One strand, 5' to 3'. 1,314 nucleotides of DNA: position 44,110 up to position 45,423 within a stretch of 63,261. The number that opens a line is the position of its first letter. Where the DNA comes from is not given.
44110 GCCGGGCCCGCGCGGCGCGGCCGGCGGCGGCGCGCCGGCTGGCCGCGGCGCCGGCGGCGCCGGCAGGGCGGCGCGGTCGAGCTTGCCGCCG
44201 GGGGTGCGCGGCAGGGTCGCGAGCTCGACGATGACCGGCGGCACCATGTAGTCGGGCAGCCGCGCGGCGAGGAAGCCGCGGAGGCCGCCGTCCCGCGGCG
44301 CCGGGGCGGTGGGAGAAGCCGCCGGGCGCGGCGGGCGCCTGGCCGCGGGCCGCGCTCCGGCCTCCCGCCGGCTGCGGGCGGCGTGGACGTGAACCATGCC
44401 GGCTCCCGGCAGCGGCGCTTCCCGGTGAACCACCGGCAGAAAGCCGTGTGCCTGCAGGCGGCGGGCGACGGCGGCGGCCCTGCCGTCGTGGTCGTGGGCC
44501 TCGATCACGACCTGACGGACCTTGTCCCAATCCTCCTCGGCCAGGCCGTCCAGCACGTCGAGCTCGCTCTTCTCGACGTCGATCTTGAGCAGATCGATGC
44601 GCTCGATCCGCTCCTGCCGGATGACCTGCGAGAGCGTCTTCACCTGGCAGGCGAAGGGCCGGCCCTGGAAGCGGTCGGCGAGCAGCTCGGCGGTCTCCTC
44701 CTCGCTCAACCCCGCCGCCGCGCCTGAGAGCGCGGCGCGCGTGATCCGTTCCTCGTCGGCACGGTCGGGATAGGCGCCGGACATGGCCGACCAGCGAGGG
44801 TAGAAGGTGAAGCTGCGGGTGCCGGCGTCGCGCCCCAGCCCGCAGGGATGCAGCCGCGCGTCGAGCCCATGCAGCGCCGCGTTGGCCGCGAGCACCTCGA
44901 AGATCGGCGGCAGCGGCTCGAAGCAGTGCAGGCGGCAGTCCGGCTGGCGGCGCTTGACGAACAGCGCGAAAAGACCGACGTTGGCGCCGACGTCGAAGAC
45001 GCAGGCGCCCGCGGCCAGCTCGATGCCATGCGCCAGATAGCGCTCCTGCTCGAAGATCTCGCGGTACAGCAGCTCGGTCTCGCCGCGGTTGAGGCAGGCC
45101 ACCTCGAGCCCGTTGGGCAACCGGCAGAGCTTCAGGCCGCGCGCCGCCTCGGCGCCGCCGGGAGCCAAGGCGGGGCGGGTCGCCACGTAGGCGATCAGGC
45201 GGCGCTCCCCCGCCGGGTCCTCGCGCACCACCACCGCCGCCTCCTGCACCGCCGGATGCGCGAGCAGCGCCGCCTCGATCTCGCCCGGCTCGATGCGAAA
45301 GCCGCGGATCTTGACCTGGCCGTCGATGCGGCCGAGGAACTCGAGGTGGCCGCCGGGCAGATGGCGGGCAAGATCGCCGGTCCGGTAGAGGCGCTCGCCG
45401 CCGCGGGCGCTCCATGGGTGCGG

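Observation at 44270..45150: FkbM-family methyltransferase embedded in a Gln-code adenylation domain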

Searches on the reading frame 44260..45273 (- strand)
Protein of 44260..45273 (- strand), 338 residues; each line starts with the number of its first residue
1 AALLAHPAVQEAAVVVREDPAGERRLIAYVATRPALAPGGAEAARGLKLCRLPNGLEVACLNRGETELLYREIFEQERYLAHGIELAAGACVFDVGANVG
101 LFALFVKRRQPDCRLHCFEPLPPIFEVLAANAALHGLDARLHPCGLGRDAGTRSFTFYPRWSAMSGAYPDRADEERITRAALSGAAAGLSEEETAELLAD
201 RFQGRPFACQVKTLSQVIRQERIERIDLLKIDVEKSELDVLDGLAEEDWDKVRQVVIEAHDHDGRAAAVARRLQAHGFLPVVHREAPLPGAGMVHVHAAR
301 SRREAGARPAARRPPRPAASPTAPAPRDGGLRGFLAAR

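Call 5: search_protein_families(library=pfam, proteins=[window:44260-45273:-], max_evalue=0.01)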
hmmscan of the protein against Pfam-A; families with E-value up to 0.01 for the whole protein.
window:44260-45273:- (338 aa): 2 families
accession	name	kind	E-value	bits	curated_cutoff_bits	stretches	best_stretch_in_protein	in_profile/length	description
PF05050.19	Methyltransf_21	-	5.2e-18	66.2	22.7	1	94-278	1-171/173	Methyltransferase FkbM domain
PF13193.12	AMP-binding_C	-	0.00011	23.4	24.5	1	1-34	4-37/76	AMP-binding enzyme C-terminal domain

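Call 6: search_protein_families(library=ncbifam, proteins=[window:44260-45273:-], max_evalue=0.01)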
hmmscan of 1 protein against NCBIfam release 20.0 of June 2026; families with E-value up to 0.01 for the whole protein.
window:44260-45273:- (338 aa): 4 families
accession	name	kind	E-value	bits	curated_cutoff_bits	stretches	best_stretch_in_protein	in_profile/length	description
TIGR01444.1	fkbM_fam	subfamily_domain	4e-29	101.9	37.7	1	92-260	2-143/143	FkbM family methyltransferase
NF005858.0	PRK07787.1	subfamily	0.0018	16.8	575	1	2-33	393-424/471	acyl-CoA synthetase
NF038078.1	NRPS_MxcG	equivalog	0.0021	15.4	2300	1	2-45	880-922/1442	myxochelin non-ribosomal peptide synthetase MxcG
NF041803.1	NRPS_SolG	exception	0.0051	14.4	2200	1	1-33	985-1017/1163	solanimycin non-ribosomal peptide synthetase SolG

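Call 13: find_homologous_proteins(query=window:44260-45273:-, max_evalue=0.00001)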
Query window:44260-45273:- (338 aa): 195 proteins with E <= 0.00001 among 8000 candidates; the best 120 are listed.
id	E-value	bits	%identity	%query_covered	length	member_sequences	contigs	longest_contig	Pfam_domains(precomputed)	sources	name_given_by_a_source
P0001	2.5e-85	305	46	100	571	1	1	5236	PF13383.13,PF00550.32,PF05050.20,PF13193.13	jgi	-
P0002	3.7e-77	278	44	100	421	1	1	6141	PF05050.20,PF13193.13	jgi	-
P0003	5.4e-77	278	46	92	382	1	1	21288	PF05050.20,PF13193.13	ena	-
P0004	9.6e-76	274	56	74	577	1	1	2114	PF05050.20,PF00501.35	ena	-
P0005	1.4e-74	270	44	93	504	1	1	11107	PF00550.32,PF05050.20,PF13193.13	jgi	jgi:FkbM family methyltransferase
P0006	2.2e-74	269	43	92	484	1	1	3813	PF00550.32,PF05050.20,PF13193.13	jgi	jgi:FkbM family methyltransferase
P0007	3.0e-74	269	51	74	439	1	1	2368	PF00550.32,PF05050.20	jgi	-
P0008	1.8e-73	266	43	99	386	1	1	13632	PF05050.20,PF13193.13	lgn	-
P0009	6.6e-73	264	46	89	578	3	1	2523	PF00550.32,PF05050.20,PF13193.13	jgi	jgi:FkbM family methyltransferase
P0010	7.9e-73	264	43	90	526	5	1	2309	PF05050.20,PF00501.35,PF13193.13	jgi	-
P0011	8.6e-73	264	48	78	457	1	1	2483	PF00550.32,PF05050.20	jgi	jgi:FkbM family methyltransferase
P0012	2.3e-72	262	44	90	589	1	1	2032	PF00550.32,PF05050.20,PF00501.35,PF13193.13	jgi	jgi:FkbM family methyltransferase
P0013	4.5e-72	262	49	74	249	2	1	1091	PF05050.20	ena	-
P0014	4.9e-72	261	44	90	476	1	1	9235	PF00550.32,PF05050.20,PF13193.13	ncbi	-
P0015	3.7e-71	259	43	90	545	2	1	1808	PF00550.32,PF05050.20,PF13193.13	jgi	jgi:FkbM family methyltransferase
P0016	1.2e-69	253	49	75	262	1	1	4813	PF05050.20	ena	-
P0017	2.2e-69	253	42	95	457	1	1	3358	PF00550.32,PF05050.20,PF13193.13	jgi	-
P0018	2.7e-69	252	43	94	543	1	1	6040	PF00550.32,PF05050.20,PF13193.13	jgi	jgi:FkbM family methyltransferase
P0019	4.4e-69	252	47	87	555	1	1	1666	PF00668.26,PF00550.32,PF05050.20,PF13193.13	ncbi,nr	ncbi:MAG TPA: FkbM family methyltransferase, partial [Longimicrobium sp.]|nr:FkbM family methyltrans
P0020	8.5e-69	251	48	82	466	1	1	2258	PF00550.32,PF05050.20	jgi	jgi:FkbM family methyltransferase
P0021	2.1e-68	249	46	80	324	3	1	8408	PF05050.20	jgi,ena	-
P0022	2.7e-68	249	46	75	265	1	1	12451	PF05050.20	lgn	-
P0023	1.3e-67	247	43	82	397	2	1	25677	PF05050.20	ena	-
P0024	1.6e-67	247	47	75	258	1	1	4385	PF05050.20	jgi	jgi:FkbM family methyltransferase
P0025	3.7e-67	245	42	97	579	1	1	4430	PF00550.32,PF05050.20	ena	-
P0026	6.1e-67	245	42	89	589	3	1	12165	PF00550.32,PF05050.20,PF00501.35,PF13193.13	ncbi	-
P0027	2.1e-66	243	44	90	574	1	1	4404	PF00550.32,PF05050.20,PF00501.35,PF13193.13,PF05575.17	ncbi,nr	ncbi:MAG: FkbM family methyltransferase, partial [Rhodospirillaceae bacterium]|nr:FkbM family methyl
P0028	6.1e-66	241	47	74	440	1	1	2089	PF00550.32,PF05050.20,PF13193.13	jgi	jgi:FkbM family methyltransferase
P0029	7.2e-66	241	43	89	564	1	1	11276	PF00550.32,PF05050.20,PF13193.13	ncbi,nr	ncbi:MAG: hypothetical protein QOH49_1924, partial [Acidobacteriota bacterium]|nr:hypothetical prote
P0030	1.2e-65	240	46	75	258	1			PF05050.20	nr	nr:hypothetical protein [uncultured bacterium]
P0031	1.2e-65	240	48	75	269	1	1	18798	PF05050.20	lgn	-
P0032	1.5e-65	240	45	89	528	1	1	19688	PF00550.32,PF05050.20,PF13193.13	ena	-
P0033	1.8e-65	240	48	76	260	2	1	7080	PF05050.20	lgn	-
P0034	3.8e-65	239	46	75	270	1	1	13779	PF05050.20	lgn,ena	-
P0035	4.2e-65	239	43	77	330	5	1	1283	PF05050.20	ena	-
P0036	4.6e-65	238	46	76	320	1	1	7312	PF05050.20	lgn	-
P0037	4.8e-65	238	39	97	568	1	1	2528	PF00550.32,PF05050.20,PF13193.13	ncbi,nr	ncbi:MAG TPA: FkbM family methyltransferase, partial [Pyrinomonadaceae bacterium]|nr:FkbM family met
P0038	5.0e-65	238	46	75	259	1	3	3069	PF05050.20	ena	-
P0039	5.8e-65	238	46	91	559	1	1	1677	PF05050.20,PF00501.35,PF13193.13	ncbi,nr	ncbi:MAG TPA: FkbM family methyltransferase, partial [Thermoanaerobaculia bacterium]|nr:FkbM family 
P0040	1.3e-64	237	46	75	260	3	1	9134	PF05050.20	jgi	jgi:FkbM family methyltransferase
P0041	8.0e-64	234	41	90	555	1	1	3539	PF00550.32,PF05050.20,PF13193.13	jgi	jgi:FkbM family methyltransferase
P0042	1.3e-62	230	46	78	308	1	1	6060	PF05050.20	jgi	jgi:FkbM family methyltransferase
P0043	1.5e-62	230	46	76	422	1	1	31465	PF05050.20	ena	-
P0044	1.8e-62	230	42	92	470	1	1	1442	PF00550.32,PF05050.20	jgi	jgi:FkbM family methyltransferase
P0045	2.0e-62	230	47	74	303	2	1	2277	PF05050.20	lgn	-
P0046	2.7e-62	229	47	76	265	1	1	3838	PF05050.20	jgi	jgi:FkbM family methyltransferase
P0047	5.0e-62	228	43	86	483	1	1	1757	PF00550.32,PF05050.20,PF13193.13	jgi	jgi:FkbM family methyltransferase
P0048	6.6e-62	228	41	89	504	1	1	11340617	PF00550.32,PF05050.20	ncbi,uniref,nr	ncbi:FkbM family methyltransferase [Ktedonosporobacter rubrisoli]|uniref:FkbM family methyltransfera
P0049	8.6e-62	228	40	93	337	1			PF05050.20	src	-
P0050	9.3e-62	228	45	75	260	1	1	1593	PF05050.20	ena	-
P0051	1.2e-61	227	44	72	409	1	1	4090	PF00550.32,PF05050.20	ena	-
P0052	2.9e-61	226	46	74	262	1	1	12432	PF05050.20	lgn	-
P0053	3.5e-61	226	44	78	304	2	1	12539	PF05050.20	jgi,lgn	jgi:FkbM family methyltransferase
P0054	4.3e-61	225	44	73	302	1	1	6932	PF05050.20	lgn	-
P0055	5.2e-61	225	43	74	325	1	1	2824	PF05050.20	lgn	-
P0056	8.8e-61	224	45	75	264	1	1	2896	PF05050.20,PF02475.24,PF05575.17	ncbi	-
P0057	1.1e-60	224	45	74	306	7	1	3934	PF05050.20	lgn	-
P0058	1.4e-60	224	44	78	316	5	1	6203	PF05050.20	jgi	jgi:phthiocerol/phenolphthiocerol synthesis type-I polyketide synthase E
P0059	1.6e-60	224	43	85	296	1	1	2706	PF05050.20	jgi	jgi:FkbM family methyltransferase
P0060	5.1e-60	222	45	70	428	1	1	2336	PF00550.32,PF05050.20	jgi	jgi:FkbM family methyltransferase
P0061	9.1e-60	221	46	75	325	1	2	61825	PF05050.20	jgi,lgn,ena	-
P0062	9.2e-60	221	44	74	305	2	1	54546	PF05050.20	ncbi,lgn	-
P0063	1.0e-59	221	41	95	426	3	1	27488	PF05050.20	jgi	jgi:FkbM family methyltransferase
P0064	1.4e-59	220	43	72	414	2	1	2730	PF00550.32,PF05050.20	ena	-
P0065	1.8e-59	220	41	87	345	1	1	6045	PF05050.20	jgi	jgi:phthiocerol/phenolphthiocerol synthesis type-I polyketide synthase E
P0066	2.2e-59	220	48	67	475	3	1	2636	PF00550.32,PF05050.20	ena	-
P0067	2.3e-59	220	44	82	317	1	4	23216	PF05050.20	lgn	-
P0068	6.2e-59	218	43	74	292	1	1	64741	PF05050.20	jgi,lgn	jgi:FkbM family methyltransferase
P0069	7.9e-59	218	44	74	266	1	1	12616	PF05050.20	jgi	jgi:FkbM family methyltransferase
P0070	9.7e-59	218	47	74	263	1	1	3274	PF05050.20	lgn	-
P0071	2.3e-58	216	43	78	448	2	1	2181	PF00550.32,PF05050.20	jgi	jgi:FkbM family methyltransferase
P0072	3.1e-58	216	45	75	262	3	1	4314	PF05050.20,PF02475.24,PF05575.17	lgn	-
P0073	3.8e-58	216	43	75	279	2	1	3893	PF05050.20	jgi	jgi:FkbM family methyltransferase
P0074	3.9e-58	216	46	74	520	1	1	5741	PF00550.32,PF05050.20,PF13193.13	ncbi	ncbi:MAG TPA: FkbM family methyltransferase, partial [Pyrinomonadaceae bacterium]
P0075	6.7e-58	215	44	75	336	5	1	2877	PF05050.20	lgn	-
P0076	7.3e-58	215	39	88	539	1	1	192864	PF05050.20,PF13193.13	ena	-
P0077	8.0e-58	215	42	74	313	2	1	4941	PF05050.20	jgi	-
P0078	9.9e-58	214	40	91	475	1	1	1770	PF00550.32,PF05050.20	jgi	jgi:FkbM family methyltransferase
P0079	5.1e-57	212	49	65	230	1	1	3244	PF05050.20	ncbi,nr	ncbi:MAG TPA: FkbM family methyltransferase, partial [Blastocatellia bacterium]|nr:FkbM family methy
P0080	6.8e-57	212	42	74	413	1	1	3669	PF00550.32,PF05050.20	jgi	jgi:FkbM family methyltransferase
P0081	1.4e-56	211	43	78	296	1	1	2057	PF05050.20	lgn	-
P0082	4.5e-56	209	44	78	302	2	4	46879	PF05050.20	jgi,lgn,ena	-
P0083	5.6e-56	209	43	74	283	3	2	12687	PF05050.20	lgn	-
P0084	8.3e-56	208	45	68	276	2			PF05050.20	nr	nr:FkbM family methyltransferase [Fodinicola feengrottensis]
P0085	9.1e-56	208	46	74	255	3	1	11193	PF05050.20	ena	-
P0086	1.6e-55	207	46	67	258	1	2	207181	PF05050.20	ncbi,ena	-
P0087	4.3e-55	206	42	82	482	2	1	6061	PF00550.32,PF05050.20,PF13193.13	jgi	jgi:FkbM family methyltransferase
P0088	7.5e-55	205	46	70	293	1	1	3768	PF05050.20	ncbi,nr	ncbi:MAG TPA: FkbM family methyltransferase, partial [Longimicrobiaceae bacterium]|nr:FkbM family me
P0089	2.9e-54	203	37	100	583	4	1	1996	PF00550.32,PF05050.20,PF13193.13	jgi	jgi:FkbM family methyltransferase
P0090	6.7e-54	202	45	75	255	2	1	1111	PF05050.20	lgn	-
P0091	8.5e-54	201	39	88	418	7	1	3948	PF05050.20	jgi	jgi:FkbM family methyltransferase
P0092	1.0e-53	201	45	75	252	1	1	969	PF05050.20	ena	-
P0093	1.9e-53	200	45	75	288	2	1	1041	PF05050.20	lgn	-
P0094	2.1e-53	200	44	76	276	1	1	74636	PF05050.20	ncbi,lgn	-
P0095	6.7e-53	198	41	75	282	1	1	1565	PF05050.20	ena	-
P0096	1.2e-52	198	45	72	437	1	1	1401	PF00550.32,PF05050.20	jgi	jgi:FkbM family methyltransferase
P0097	2.1e-52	197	43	78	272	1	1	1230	PF05050.20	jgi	jgi:FkbM family methyltransferase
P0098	3.5e-52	196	44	75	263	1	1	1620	PF05050.20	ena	-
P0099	8.9e-52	195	41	75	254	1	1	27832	PF05050.20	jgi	jgi:31-O-methyltransferase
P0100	7.1e-51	192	40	82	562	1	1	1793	PF00550.32,PF05050.20,PF13193.13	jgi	jgi:FkbM family methyltransferase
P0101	3.3e-50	190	45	69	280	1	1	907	PF05050.20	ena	-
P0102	3.9e-50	189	43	74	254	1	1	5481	PF05050.20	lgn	-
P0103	7.4e-49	185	43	71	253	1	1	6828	PF05050.20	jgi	jgi:FkbM family methyltransferase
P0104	1.0e-48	185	46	61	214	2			PF05050.20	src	-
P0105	1.4e-48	184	44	63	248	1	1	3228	PF05050.20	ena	-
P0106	1.4e-48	184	39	80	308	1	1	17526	PF05050.20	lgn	-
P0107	3.4e-48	183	40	75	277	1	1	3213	PF05050.20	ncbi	-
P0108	1.2e-47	181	41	72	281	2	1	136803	PF05050.20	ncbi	ncbi:MAG: FkbM family methyltransferase [Pirellulales bacterium]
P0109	3.3e-47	180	43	68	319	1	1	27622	PF05050.20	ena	-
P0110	4.5e-47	179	40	74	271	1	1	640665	PF05050.20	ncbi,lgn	ncbi:MAG: FkbM family methyltransferase [Anaerolineae bacterium]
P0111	1.5e-46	178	41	84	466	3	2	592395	PF00550.32,PF05050.20,PF05575.17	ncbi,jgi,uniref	ncbi:FkbM family methyltransferase [Streptomyces caelestis]|jgi:FkbM family methyltransferase|uniref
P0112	2.4e-46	177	46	56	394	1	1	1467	PF00550.32,PF05050.20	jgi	jgi:FkbM family methyltransferase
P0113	3.4e-46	176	40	70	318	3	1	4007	PF05050.20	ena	-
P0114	1.1e-45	175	39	76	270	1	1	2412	PF05050.20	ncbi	-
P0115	1.3e-45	175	43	69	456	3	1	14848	PF05050.20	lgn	-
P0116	5.0e-45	173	33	92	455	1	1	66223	PF05050.20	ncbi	-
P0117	2.6e-44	170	38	74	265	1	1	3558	PF05050.20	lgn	-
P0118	5.1e-44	169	53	47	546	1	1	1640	PF00668.26,PF00550.32,PF05050.20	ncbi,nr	ncbi:MAG TPA: FkbM family methyltransferase, partial [Thermoanaerobaculia bacterium]|nr:FkbM family 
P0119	5.2e-44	169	37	74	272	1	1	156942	PF05050.20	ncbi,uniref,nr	ncbi:FkbM family methyltransferase [Anabaena sphaerica FACHB-251]|uniref:FkbM family methyltransfera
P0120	8.2e-44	169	40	70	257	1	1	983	PF05050.20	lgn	-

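Call 24: find_related_loci(query=A1, collection=genome_contigs, flank=10000)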
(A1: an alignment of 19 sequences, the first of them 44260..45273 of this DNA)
Query A1 (338 aa) in genome_contigs; peptide patterns used: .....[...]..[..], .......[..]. (x = any residue, [..] = any of these).
600 stretches matched a pattern (row limit reached: there are more); 449 encode a relative of the query (tblastn E <= 1e-3); the best 80 are kept; 78 distinct loci.
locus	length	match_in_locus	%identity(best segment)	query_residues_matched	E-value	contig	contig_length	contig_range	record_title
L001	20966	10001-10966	50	1-335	5e-92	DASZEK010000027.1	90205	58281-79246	MAG TPA_asm: Pyrinomonadaceae bacterium isolate SMAG_U6492 k141_462944, whole genome shotgun sequence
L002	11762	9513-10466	45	1-304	2e-84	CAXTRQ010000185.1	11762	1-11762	MAG TPA_asm: uncultured Pyrinomonadaceae bacterium isolate public_SRR14721960_metawrap_bin.1 genome assembly, contig: pu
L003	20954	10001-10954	42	6-338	6e-84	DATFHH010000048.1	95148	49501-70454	MAG TPA_asm: Pyrinomonadaceae bacterium isolate SMAG_U8684 k141_224847, whole genome shotgun sequence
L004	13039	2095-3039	43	1-300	2e-83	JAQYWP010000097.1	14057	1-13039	MAG: Rhizonema sp. PD38 Dictyo3468_NODE_117_length_14057_cov_8.77875, whole genome shotgun sequence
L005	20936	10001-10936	43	3-300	2e-83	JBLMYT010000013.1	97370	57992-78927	MAG: Candidatus Omnitrophota bacterium isolate MAG222 PRJNA951521_bin77_renamed_12, whole genome shotgun sequence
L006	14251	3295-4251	42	1-313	6e-83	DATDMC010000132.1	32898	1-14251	MAG TPA_asm: Pyrinomonadaceae bacterium isolate SMAG_U400 k141_550568, whole genome shotgun sequence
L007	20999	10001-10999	40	1-313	2e-81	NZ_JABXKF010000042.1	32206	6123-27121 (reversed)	MAG: Nostoc sp. LPT NODE_496_length_32206_cov_105.589, whole genome shotgun sequence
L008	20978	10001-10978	44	1-320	5e-81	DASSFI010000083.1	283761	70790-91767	MAG TPA_asm: Pyrinomonadaceae bacterium isolate SMAG_U1001 k141_1276992, whole genome shotgun sequence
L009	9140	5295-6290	42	1-320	7e-81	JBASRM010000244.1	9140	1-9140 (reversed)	MAG: Blastocatellia bacterium isolate MFD13521_ilm_asm_bin21 k127_408549, whole genome shotgun sequence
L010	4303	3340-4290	45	2-311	4e-81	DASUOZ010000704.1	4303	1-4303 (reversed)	MAG TPA_asm: Pyrinomonadaceae bacterium isolate SMAG_U1641 k141_1119820, whole genome shotgun sequence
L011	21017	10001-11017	46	1-337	2e-79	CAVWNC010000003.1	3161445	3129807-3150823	MAG: uncultured Acidobacteriota bacterium isolate MFD09368.bin.2.205 genome assembly, contig: contig_5776, whole genome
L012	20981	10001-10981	39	1-307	5e-79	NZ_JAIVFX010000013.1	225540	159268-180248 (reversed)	Nostoc sp. XA010 NODE_13_length_225540_cov_73.540337, whole genome shotgun sequence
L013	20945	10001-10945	41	1-301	4e-79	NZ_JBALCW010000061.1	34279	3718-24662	MAG: Nostoc sp. isolate P12578 bin 22 NODE_381_length_34279_cov_76.436491, whole genome shotgun sequence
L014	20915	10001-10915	43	6-303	9e-79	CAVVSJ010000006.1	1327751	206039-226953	MAG: uncultured Acidobacteriota bacterium isolate MFD02840.bin.1.264 genome assembly, contig: contig_379, whole genome s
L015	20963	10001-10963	45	1-309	1e-78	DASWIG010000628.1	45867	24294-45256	MAG TPA_asm: Thermoanaerobaculia bacterium isolate SMAG_U2863 k141_2797393, whole genome shotgun sequence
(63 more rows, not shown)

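Call 72: search_solved_structures(query=window:44260-45273:-, max_evalue=0.001)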
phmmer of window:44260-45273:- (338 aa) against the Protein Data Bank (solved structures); distinct sequences matched with E-value up to 0.001: 0.

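Call 82: predict_structure(alignment_id=A1)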
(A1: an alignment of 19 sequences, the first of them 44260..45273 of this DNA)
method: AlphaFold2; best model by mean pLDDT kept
length: 338 residues; sequences in the alignment: 19
mean_pLDDT: 82.9   pTM: 0.76
mean pLDDT of the five models: 82.9, 80.2, 79.5, 79.4, 79.1
residues with pLDDT >= 90: 167; 70-90: 106; 50-70: 40; < 50: 25
segments of 3 or more residues with pLDDT < 50: 305-327
pLDDT, mean of each block of 10 residues (from residue 1): 73 77 75 61 79 91 90 92 92 95 95 96 95 90 97 93 85 82 70 85 91 98 97 92 97 95 89 96 70 88 50 37 47 54
secondary structure, 60 per line:
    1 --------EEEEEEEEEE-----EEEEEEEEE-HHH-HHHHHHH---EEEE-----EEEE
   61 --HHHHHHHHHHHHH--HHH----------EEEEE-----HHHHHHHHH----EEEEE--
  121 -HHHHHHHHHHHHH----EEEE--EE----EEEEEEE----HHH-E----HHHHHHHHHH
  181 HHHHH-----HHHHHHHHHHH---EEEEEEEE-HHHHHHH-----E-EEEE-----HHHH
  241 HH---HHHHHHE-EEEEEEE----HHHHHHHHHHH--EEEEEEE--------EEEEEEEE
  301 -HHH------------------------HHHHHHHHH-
elements in order: E9-18 E24-32 H38-44 E48-51 E57-60 H63-75 E91-95 H101-109 E114-118 H122-134 E139-142 E151-157 H171-185 H191-201 E205-212 H214-220 E228-231 H237-242 H246-251 E254-260 H265-275 E278-284 E293-300 H329-337
